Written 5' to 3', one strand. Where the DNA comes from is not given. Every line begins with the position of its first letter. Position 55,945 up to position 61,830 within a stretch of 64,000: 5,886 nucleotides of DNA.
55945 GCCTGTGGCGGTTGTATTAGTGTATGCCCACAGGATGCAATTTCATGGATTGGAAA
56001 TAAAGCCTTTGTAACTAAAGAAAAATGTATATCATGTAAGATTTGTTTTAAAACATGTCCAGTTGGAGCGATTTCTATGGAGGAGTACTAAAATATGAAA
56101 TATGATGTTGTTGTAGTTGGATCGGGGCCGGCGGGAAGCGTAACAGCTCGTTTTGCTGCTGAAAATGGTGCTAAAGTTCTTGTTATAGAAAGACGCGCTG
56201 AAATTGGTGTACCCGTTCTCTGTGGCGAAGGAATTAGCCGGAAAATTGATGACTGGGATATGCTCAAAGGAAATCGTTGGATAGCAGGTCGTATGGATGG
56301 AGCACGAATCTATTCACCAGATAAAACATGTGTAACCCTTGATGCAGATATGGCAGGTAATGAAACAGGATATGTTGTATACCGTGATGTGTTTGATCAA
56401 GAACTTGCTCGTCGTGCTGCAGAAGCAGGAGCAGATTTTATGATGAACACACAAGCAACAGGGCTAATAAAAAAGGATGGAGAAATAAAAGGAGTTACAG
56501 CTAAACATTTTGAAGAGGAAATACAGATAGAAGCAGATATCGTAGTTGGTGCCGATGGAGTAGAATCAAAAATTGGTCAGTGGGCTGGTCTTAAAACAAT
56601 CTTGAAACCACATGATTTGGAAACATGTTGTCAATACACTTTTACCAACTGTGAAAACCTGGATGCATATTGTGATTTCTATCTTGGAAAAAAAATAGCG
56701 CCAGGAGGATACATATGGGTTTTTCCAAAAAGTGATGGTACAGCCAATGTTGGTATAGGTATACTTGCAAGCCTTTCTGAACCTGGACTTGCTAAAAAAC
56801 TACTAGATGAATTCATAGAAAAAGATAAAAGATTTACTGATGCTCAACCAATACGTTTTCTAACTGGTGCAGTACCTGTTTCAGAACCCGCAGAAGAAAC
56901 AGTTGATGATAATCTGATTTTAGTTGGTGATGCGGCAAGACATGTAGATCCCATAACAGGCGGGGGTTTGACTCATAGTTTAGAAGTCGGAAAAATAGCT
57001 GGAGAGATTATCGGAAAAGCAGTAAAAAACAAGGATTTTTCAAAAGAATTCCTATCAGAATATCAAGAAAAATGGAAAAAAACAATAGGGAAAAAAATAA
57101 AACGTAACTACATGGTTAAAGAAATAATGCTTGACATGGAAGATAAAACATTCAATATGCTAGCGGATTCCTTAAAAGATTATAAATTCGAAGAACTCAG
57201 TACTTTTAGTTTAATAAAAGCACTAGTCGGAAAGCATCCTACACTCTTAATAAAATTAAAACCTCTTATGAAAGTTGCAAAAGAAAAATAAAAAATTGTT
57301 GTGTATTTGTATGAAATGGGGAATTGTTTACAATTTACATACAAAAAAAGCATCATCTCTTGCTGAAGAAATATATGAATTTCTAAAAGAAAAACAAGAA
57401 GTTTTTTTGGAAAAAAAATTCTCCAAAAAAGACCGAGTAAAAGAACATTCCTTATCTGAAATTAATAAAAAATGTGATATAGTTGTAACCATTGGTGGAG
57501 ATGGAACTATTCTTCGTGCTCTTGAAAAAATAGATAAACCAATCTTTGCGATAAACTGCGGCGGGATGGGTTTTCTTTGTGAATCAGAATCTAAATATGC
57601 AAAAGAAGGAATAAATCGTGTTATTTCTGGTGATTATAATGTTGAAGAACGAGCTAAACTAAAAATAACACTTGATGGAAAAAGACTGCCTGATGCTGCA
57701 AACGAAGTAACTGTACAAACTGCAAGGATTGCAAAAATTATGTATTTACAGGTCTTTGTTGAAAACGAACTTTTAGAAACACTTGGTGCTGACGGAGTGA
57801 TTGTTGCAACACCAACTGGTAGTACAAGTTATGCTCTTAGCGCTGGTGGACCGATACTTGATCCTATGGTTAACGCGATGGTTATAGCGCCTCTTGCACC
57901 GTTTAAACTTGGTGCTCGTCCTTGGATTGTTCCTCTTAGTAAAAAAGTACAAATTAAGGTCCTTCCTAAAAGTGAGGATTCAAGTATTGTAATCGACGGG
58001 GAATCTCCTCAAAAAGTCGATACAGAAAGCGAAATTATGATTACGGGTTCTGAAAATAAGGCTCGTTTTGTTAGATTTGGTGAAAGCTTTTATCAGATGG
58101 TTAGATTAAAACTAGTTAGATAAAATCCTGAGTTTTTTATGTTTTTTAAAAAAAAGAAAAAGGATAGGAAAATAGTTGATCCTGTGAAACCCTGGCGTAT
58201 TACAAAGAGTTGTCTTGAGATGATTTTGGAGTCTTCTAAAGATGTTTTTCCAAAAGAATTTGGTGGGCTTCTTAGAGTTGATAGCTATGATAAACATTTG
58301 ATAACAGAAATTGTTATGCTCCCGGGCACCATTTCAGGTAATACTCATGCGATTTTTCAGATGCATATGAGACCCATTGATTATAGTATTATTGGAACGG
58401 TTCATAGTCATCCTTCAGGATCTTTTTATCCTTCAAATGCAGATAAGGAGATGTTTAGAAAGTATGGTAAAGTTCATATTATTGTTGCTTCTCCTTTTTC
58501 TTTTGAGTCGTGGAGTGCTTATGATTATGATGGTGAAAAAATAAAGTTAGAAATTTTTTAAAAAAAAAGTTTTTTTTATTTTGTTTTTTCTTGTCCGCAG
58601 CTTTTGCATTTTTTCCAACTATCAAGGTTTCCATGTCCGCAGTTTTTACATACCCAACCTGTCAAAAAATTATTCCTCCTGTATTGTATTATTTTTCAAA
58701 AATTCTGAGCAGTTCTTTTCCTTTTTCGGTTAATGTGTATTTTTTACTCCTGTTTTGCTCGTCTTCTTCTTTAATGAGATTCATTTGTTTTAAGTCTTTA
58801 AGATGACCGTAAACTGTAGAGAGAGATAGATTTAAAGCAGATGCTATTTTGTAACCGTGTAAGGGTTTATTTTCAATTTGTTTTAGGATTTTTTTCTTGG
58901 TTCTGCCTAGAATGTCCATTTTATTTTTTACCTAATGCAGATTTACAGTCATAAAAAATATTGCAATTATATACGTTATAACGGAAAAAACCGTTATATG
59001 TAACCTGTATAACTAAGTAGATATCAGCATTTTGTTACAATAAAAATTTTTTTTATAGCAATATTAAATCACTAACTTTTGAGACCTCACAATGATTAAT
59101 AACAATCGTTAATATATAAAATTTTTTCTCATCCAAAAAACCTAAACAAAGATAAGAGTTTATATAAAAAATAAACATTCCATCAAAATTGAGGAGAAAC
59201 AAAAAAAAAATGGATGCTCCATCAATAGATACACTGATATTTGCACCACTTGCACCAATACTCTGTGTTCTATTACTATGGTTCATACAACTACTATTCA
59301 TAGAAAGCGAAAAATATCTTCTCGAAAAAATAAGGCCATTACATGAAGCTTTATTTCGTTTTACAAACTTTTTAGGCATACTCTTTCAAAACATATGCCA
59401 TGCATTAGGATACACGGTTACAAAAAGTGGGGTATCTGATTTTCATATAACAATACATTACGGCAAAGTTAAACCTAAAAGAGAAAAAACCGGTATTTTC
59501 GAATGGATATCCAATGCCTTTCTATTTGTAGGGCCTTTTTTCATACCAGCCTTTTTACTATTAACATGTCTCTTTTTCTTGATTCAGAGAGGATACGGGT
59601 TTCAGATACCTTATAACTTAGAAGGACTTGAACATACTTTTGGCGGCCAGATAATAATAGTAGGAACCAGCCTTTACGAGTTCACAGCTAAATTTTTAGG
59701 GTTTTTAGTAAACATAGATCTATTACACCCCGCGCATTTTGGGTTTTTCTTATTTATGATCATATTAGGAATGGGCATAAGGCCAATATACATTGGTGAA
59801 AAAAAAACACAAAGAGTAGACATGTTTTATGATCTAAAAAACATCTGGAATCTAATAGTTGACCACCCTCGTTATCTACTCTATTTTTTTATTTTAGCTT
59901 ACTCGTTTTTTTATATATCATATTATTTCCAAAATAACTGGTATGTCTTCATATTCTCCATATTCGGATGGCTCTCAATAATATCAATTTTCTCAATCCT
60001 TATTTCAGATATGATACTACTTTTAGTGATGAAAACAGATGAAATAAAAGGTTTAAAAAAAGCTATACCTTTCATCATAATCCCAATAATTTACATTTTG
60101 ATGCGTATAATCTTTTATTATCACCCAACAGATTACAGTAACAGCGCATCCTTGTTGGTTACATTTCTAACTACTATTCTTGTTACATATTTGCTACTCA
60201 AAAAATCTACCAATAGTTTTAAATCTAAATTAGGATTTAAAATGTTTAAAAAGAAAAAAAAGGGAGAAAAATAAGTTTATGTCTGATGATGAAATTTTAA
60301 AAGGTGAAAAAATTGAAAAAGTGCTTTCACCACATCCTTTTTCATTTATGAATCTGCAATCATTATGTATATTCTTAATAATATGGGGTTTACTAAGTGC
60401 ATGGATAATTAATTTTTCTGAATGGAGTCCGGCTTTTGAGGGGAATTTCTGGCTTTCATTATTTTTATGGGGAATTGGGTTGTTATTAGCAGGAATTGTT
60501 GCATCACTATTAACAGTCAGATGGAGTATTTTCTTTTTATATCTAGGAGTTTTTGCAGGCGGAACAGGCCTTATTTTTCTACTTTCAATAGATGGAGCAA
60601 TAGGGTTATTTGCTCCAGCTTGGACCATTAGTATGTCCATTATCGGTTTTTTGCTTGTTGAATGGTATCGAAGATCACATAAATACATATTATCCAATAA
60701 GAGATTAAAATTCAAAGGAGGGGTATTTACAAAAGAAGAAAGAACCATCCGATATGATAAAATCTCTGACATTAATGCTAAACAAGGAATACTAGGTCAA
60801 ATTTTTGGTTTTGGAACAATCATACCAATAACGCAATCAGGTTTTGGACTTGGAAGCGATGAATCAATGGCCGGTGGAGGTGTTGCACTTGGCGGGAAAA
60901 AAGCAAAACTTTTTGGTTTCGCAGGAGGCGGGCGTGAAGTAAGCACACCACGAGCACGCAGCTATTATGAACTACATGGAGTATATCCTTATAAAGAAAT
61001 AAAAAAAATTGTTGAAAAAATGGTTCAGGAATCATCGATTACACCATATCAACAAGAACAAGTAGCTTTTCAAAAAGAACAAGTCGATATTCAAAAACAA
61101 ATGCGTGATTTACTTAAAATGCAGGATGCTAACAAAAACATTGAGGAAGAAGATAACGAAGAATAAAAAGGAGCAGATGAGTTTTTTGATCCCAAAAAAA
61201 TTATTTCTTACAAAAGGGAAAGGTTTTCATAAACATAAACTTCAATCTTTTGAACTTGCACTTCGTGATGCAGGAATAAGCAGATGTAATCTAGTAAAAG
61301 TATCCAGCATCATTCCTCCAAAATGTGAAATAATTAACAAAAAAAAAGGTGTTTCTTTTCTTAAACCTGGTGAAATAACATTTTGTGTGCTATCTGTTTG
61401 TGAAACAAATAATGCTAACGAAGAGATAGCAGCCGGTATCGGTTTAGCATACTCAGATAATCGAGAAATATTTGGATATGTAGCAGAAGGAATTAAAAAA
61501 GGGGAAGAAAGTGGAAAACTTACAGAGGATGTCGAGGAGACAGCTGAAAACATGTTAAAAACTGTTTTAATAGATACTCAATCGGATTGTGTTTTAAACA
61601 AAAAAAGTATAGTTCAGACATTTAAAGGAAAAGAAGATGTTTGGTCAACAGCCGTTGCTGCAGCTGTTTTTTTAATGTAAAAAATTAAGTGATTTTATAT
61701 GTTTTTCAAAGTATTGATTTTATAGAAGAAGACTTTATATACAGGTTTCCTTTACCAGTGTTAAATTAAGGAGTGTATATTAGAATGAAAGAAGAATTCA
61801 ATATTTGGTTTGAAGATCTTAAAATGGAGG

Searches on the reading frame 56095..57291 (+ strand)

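Call 29: search_protein_families(library=pfam, proteins=[window:56095-57291:+], max_evalue=0.00001)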
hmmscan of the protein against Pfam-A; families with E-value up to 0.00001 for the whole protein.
window:56095-57291:+ (398 aa): 10 families
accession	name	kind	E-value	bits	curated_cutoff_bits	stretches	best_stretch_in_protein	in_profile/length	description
PF22578.2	GGR_cat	-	9.5e-27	93.1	27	1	174-260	1-88/88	Geranylgeranyl reductase catalytic domain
PF01494.25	FAD_binding_3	-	8.4e-19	68.4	22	2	97-167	99-170/349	FAD binding domain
PF01266.30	DAO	-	2.1e-13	51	27.9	1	4-38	1-35/353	FAD dependent oxidoreductase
PF12831.13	FAD_oxidored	-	6.6e-12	45.9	27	1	4-168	1-157/416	FAD dependent oxidoreductase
PF04820.20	Trp_halogenase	-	2.5e-10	40.2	21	1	89-327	149-371/458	Tryptophan halogenase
PF07992.20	Pyr_redox_2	-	7.2e-10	39.2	26.1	1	3-36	1-35/291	Pyridine nucleotide-disulphide oxidoreductase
PF00890.30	FAD_binding_2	-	2e-09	37.6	20.4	0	4-38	1-35/414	FAD binding domain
PF05834.18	Lycopene_cycl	-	6.3e-08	32.5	23.4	0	4-159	1-144/380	Lycopene cyclase protein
PF13450.12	NAD_binding_8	-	1.2e-07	32.4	21.9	1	7-38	1-32/68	NAD(P)-binding Rossmann-like domain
PF03486.20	HI0933_like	-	1.5e-06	28.3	50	0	4-41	2-39/244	HI0933-like protein Rossmann domain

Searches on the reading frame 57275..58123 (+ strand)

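Call 29: search_protein_families(library=pfam, proteins=[window:57275-58123:+], max_evalue=0.00001)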
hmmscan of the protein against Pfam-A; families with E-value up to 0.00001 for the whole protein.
window:57275-58123:+ (282 aa): 2 families
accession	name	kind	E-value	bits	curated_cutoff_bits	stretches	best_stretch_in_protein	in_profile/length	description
PF20143.4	NAD_kinase_C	-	1.4e-32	112.5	23.7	1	143-267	2-125/126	ATP-NAD kinase C-terminal domain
PF01513.26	NAD_kinase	-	3.4e-16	60.2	25.5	1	16-121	2-130/130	ATP-NAD kinase N-terminal domain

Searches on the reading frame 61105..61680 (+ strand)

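Call 29: search_protein_families(library=pfam, proteins=[window:61105-61680:+], max_evalue=0.00001)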
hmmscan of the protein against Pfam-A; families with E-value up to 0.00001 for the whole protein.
window:61105-61680:+ (191 aa): 1 family
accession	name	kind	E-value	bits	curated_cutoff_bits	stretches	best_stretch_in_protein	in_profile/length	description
PF01862.21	PvlArgDC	-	7.2e-48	163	22.7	1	29-189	1-160/161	Pyruvoyl-dependent arginine decarboxylase (PvlArgDC)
